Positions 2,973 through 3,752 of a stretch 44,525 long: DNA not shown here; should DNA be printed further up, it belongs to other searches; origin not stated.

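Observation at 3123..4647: Candidate two-gene defence module: small hydrophobic-segment protein plus TIR-like protein with an unassigned C-terminal domain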

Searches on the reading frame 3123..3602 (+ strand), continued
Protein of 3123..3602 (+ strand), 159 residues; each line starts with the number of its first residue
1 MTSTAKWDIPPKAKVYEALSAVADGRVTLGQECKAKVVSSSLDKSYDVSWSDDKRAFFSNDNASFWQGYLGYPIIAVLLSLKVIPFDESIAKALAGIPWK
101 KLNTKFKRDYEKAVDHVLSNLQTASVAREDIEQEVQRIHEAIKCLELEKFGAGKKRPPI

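Call 35: search_protein_families(library=pfam, proteins=[L046:6220-7962:+, L016:6939-7979:+, L020:8506-9933:+, L018:4879-6012:+, L026:1725-2129:+, L069:7441-7881:+, L026:2617-3507:+, L044:8535-9050:+, L069:10153-12210:+, L069:8001-10136:+], max_evalue=0.01)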
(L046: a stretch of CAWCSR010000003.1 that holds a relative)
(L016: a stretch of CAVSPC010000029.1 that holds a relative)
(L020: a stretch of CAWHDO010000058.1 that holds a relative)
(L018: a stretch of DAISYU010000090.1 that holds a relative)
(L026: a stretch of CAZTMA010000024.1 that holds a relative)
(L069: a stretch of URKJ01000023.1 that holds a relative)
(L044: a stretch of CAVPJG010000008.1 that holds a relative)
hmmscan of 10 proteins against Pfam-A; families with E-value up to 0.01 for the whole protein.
L046:6220-7962:+ (580 aa): 0 families

L016:6939-7979:+ (346 aa): 2 families
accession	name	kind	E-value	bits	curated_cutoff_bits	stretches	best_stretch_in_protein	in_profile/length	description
PF08240.17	ADH_N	-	7.3e-15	55.5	23.5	1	46-132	2-103/104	Alcohol dehydrogenase GroES-like domain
PF00107.32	ADH_zinc_N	-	1.9e-14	54.2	31.8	1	177-294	1-119/129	Zinc-binding dehydrogenase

L020:8506-9933:+ (475 aa): 7 families
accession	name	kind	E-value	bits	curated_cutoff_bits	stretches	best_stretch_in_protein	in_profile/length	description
PF00158.32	Sigma54_activat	-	3.1e-63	212.9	20.2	1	150-316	2-168/168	Sigma-54 interaction domain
PF00072.30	Response_reg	-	2.8e-25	89.1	30.2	1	9-118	1-110/111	Response regulator receiver domain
PF14532.12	Sigma54_activ_2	-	1.8e-20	74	25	1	151-319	2-137/138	Sigma-54 interaction domain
PF25601.1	AAA_lid_14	-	8.2e-19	67.7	27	1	321-390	1-71/87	AAA+ ATPase lid domain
PF02954.25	HTH_8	-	8.1e-14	51.5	22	1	423-463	2-42/42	Bacterial regulatory protein, Fis family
PF07728.20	AAA_5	-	3.4e-05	24.3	22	1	173-291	2-122/139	AAA domain (dynein-related subfamily)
PF01078.27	Mg_chelatase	-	0.0005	20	20.3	0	167-264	19-128/207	Magnesium chelatase, subunit ChlI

L018:4879-6012:+ (377 aa): 11 families
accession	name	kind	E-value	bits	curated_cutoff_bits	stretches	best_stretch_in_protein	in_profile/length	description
PF00037.32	Fer4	-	2.7e-09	36.9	21.1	2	320-332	6-18/24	4Fe-4S binding domain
PF14697.11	Fer4_21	-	1.4e-07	32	35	1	286-339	1-59/59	4Fe-4S dicluster domain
PF13187.11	Fer4_9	-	2.4e-07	31.1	27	1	293-336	2-51/52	4Fe-4S dicluster domain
PF13237.11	Fer4_10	-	3e-07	30.7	25.5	1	288-332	4-52/53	4Fe-4S dicluster domain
PF12837.12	Fer4_6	-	5.5e-07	29.7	25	2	285-307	1-23/24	4Fe-4S binding domain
PF12797.12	Fer4_2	-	2.4e-06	27.5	24.5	2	316-332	4-20/22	4Fe-4S binding domain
PF12838.12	Fer4_7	-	3.9e-06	27.7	27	1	321-342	1-22/52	4Fe-4S dicluster domain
PF13746.11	Fer4_18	-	7.7e-05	23.3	27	1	291-334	59-97/114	4Fe-4S dicluster domain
PF12800.12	Fer4_4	-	0.0011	19.6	24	1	320-333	2-15/17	4Fe-4S binding domain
PF13183.11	Fer4_8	-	0.0046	17.9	27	1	319-338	2-21/68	4Fe-4S dicluster domain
PF13484.11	Fer4_16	-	0.0059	17.8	30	1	321-346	1-27/66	4Fe-4S double cluster binding domain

L026:1725-2129:+ (134 aa): 3 families
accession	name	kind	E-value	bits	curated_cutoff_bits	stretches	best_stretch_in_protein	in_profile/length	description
PF00383.29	dCMP_cyt_deam_1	-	2.5e-17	63.1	25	1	7-102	3-96/102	Cytidine and deoxycytidylate deaminase zinc-binding region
PF08211.18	dCMP_cyt_deam_2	-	1e-10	42.4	25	1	9-79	42-111/130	Cytidine and deoxycytidylate deaminase zinc-binding region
PF14421.12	LmjF365940-deam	-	0.0077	16.4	27.1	0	40-71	59-90/218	LmjF365940 subfamily CDD/CDA-like deaminase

L069:7441-7881:+ (146 aa): 0 families

L026:2617-3507:+ (296 aa): 2 families
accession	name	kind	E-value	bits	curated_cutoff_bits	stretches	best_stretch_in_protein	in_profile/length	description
PF02565.21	RecO_C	-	2.5e-34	118.8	22.1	1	99-256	1-155/157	Recombination protein O C terminal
PF11967.14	RecO_N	-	3.7e-22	78.6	27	1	20-94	4-79/80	Recombination protein O N terminal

L044:8535-9050:+ (171 aa): 0 families

L069:10153-12210:+ (685 aa): 10 families
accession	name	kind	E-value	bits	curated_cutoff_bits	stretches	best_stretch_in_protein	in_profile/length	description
PF01653.23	DNA_ligase_aden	-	3.2e-97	325.4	27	1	69-312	3-253/253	NAD-dependent DNA ligase adenylation domain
PF03120.22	DNA_ligase_OB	-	1.6e-33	114.8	32.9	1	315-392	1-78/79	NAD-dependent DNA ligase OB-fold domain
PF12826.13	HHH_2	-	6.5e-23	81.1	27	1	503-566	1-64/64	Helix-hairpin-helix motif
PF00533.33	BRCT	-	7e-16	58.7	21.3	1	586-658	4-77/78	BRCA1 C Terminus (BRCT) domain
PF14520.12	HHH_5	-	2.4e-15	57.2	27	2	439-494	2-56/57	Helix-hairpin-helix domain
PF12738.14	PTCB-BRCT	-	3.7e-08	33.7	22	1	603-649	12-58/63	twin BRCT domain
PF03119.21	DNA_ligase_ZBD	-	1.3e-07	31.8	25.8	1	402-426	2-26/27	NAD-dependent DNA ligase C4 zinc finger domain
PF22745.1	Nlig-Ia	-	0.00016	22.7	27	1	7-54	5-52/92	DNA ligase-like, N-terminal NAD+-binding domain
PF00633.29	HHH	-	0.0038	17.5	24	0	531-552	5-26/30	Helix-hairpin-helix motif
PF16589.12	BRCT_2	-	0.0095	16.7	27.3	0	588-651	3-66/86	BRCT domain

L069:8001-10136:+ (711 aa): 1 family
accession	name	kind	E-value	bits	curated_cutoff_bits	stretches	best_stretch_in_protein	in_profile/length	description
PF00476.26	DNA_pol_A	-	1.2e-161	538.3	34.3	1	335-709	2-381/381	DNA polymerase family A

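Call 65: fold_search(model_id=the predicted structure, library=viral)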
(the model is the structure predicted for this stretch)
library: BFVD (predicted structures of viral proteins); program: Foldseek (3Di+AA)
matches with E <= 10: 272; with E <= 0.001: 0
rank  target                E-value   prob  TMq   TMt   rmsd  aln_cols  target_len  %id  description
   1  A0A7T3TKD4            1.6e-01  0.47  0.28  0.27  12.4        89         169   11  (no name in the UniProt tables at hand)
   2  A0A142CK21            1.9e-01  0.11  0.20  0.10  16.4       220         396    9  (no name in the UniProt tables at hand)
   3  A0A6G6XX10            2.6e-01  0.12  0.21  0.27  12.6       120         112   16  (no name in the UniProt tables at hand)
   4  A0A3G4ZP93            3.1e-01  0.07  0.19  0.16  17.4       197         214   11  E2 ubiquitin-conjugating enzyme [Terrestrivirus sp.]
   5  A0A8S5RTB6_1          3.3e-01  0.08  0.21  0.05  16.1       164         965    9  Uncharacterized protein [Siphoviridae sp. gcode 4]
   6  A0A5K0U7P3            3.3e-01  0.08  0.19  0.13  16.4       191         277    8  E2 ubiquitin-conjugating enzyme [Yasminevirus sp. GU-2018]
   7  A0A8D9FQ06            3.5e-01  0.06  0.16  0.18  13.8       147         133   14  UVR domain-containing protein [uncultured marine phage]
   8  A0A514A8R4            4.4e-01  0.09  0.24  0.22  15.3       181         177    9  Uncharacterized protein [Pantoea phage Kyle]
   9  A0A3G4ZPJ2            5.6e-01  0.20  0.28  0.23  19.8       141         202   11  SWIM zinc finger protein [Barrevirus sp.]
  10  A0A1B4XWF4            5.6e-01  0.08  0.17  0.17  14.8       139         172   16  Peptidase [Tenacibaculum phage pT24]
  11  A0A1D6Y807            5.9e-01  0.07  0.21  0.13  15.9       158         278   10  (no name in the UniProt tables at hand)
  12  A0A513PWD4            7.1e-01  0.03  0.16  0.13  14.6       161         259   11  Uncharacterized protein [Vibrio phage 2 TSL-2019]
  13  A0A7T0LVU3            8.4e-01  0.18  0.17  0.21   8.3        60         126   12  Uncharacterized protein [Pectobacterium phage Possum]
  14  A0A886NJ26            8.4e-01  0.06  0.20  0.22  17.6       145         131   10  (no name in the UniProt tables at hand)
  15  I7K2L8                8.4e-01  0.04  0.18  0.20  21.1       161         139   13  Phage protein [Yersinia phage phiR2-01]
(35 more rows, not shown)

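Call 74: search_protein_representatives(alignment_id=A2)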
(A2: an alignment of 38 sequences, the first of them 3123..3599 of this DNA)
Query: 38 sequences, 158 profile positions. Proteins with E-value up to 0.001 (for the whole library): 520; up to 1e-10: 394; up to 1e-30: 140. The best 150 are listed.
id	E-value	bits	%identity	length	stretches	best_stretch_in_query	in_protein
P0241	1.5e-60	220.0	-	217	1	2-154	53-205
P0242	7.9e-59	214.3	-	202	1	3-155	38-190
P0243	1.5e-58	213.4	-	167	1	1-156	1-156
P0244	1.0e-57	210.7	-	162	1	2-155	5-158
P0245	6.8e-56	204.8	-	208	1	1-154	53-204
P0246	1.3e-55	203.8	-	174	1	3-155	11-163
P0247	6.9e-55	201.5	-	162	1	3-157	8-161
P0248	1.8e-52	193.6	-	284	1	13-154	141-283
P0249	1.5e-49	184.1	-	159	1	2-157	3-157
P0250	4.8e-49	182.5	-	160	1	3-154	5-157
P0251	1.5e-48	180.9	-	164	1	2-155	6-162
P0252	2.2e-48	180.4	-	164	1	2-153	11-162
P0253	5.6e-48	179.1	-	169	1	3-157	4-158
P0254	6.4e-47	175.6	-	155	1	3-151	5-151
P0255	1.0e-46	175.0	-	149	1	1-135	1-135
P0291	4.1e-39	150.2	-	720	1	2-153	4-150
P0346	1.0e-33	132.8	-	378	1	5-152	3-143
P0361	1.6e-32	128.8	-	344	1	3-155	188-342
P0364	2.1e-32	128.5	-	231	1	1-153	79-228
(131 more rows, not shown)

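Call 75: search_protein_families(library=pfam, proteins=[P0291, P0346, P0361, P0248, P0364, P0241, L046:6220-7962:+], max_evalue=0.01)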
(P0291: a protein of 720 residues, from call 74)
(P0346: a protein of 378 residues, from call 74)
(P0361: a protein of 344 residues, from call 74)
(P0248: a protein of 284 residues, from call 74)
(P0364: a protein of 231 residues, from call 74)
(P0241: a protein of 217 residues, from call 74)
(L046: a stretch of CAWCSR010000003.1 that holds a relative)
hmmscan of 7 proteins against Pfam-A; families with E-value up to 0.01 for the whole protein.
P0291 (720 aa): 2 families
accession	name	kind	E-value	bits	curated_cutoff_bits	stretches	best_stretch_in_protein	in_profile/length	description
PF00476.26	DNA_pol_A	-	2.3e-159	530.8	34.3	1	344-717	2-380/381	DNA polymerase family A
PF22619.2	DNA_polI_exo1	-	4.1e-05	23.8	27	1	204-283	22-99/140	DNA polymerase I, ribonuclease H-like domain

P0346 (378 aa): 1 family
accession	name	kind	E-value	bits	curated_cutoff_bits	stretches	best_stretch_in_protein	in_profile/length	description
PF08713.17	DNA_alkylation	-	1.3e-14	54.9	21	1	158-354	2-208/213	DNA alkylation repair enzyme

P0361 (344 aa): 0 families

P0248 (284 aa): 0 families

P0364 (231 aa): 0 families

P0241 (217 aa): 0 families

L046:6220-7962:+ (580 aa): 0 families

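Call 84: search_protein_families(library=padloc, alignment_id=A7, max_evalue=0.00001)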
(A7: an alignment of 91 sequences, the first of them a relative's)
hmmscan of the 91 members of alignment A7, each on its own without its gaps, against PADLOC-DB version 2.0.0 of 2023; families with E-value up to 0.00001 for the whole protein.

A. member 1, L016:3332-3718:+ (128 aa): 0 families

B. families by the number of members that match (of 91 scanned): 88 families (the first 25 are shown)
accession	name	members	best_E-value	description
PDLC01995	RtcR_PspF2--CARF_AAA_HTH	3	2e-110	-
PDLC01994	RtcR_PspF1--CARF_AAA_HTH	3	2.2e-52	-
PDLC01993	RtcR--CARF_AAA_HTH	3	8.6e-45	-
PDLC03339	MTase_II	3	1.3e-43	Type II methyltransferase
PDLC03299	MTase_II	3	5.4e-41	Type II methyltransferase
PDLC03296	MTase_II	3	5.7e-40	Type II methyltransferase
PDLC03371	MTase_II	3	9.1e-40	Type II methyltransferase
PDLC03320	MTase_II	3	8.2e-31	Type II methyltransferase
PDLC03327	MTase_II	3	2.4e-27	Type II methyltransferase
PDLC03265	MTase_II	3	1.5e-24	Type II methyltransferase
PDLC03216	MTase_II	3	7.1e-22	Type II methyltransferase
PDLC03738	oMTase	3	2.1e-21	orphan methyltransferase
PDLC03238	MTase_II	3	6.1e-10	Type II methyltransferase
PDLC03300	MTase_II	2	1.1e-140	Type II methyltransferase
PDLC04783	PDC-M72A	2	2.3e-82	-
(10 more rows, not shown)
